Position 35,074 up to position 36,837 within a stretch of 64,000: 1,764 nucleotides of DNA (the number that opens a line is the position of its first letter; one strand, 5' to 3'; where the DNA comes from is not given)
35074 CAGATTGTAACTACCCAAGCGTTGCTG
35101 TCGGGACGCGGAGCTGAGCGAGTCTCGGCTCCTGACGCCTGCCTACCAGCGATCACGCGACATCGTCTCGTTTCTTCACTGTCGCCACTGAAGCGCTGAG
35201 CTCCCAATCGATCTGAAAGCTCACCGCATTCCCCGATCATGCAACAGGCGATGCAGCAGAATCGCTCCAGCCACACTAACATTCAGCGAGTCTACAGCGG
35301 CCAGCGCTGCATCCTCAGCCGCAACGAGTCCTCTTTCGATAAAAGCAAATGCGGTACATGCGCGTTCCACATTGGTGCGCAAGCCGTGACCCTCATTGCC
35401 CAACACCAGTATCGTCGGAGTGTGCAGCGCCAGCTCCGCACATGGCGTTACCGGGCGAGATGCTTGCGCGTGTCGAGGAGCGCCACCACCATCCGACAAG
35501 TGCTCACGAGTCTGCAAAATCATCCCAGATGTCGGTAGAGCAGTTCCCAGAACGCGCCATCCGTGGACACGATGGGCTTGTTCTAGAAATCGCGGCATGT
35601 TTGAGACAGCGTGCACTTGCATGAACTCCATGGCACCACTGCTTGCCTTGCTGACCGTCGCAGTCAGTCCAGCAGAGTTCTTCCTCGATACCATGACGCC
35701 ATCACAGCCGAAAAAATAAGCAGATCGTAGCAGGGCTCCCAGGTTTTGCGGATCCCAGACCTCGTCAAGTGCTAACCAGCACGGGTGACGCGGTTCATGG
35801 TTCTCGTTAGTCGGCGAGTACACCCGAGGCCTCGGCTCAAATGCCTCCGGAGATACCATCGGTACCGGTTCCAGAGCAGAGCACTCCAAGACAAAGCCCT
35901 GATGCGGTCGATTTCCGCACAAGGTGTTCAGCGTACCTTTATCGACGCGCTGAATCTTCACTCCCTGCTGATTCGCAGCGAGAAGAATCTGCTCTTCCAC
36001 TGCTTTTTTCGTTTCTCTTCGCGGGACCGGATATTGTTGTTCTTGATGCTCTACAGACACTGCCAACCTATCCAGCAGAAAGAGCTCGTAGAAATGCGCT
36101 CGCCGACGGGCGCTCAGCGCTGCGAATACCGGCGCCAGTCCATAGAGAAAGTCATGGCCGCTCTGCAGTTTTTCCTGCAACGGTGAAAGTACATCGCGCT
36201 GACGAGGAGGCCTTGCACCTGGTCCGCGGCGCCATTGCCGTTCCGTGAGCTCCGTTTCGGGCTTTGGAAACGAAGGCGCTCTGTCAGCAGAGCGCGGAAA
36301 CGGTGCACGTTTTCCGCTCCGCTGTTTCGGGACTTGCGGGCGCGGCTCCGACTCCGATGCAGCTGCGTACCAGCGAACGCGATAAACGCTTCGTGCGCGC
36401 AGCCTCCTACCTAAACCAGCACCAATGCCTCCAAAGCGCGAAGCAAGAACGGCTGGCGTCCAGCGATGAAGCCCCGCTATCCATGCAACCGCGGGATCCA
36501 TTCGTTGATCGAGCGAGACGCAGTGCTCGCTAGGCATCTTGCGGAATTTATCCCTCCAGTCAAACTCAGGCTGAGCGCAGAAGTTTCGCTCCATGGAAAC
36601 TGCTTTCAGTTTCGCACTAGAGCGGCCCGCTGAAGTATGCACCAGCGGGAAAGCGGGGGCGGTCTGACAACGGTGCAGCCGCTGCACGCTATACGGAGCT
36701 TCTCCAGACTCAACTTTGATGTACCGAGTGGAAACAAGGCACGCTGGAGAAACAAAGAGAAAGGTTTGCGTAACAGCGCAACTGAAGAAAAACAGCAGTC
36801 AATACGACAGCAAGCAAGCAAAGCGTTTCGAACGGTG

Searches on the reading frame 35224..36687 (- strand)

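Call 8: search_protein_families(library=pfam, proteins=[window:35224-36687:-])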
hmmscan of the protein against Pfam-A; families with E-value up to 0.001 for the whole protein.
window:35224-36687:- (488 aa): 2 families
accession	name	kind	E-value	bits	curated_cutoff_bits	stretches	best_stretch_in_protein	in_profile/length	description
PF00588.24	SpoU_methylase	-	4.2e-23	82.5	29.7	1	305-479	4-142/142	SpoU rRNA Methylase family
PF08032.17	SpoU_sub_bind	-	8e-11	42.6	22.8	1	232-274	33-75/76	RNA 2'-O ribose methyltransferase substrate binding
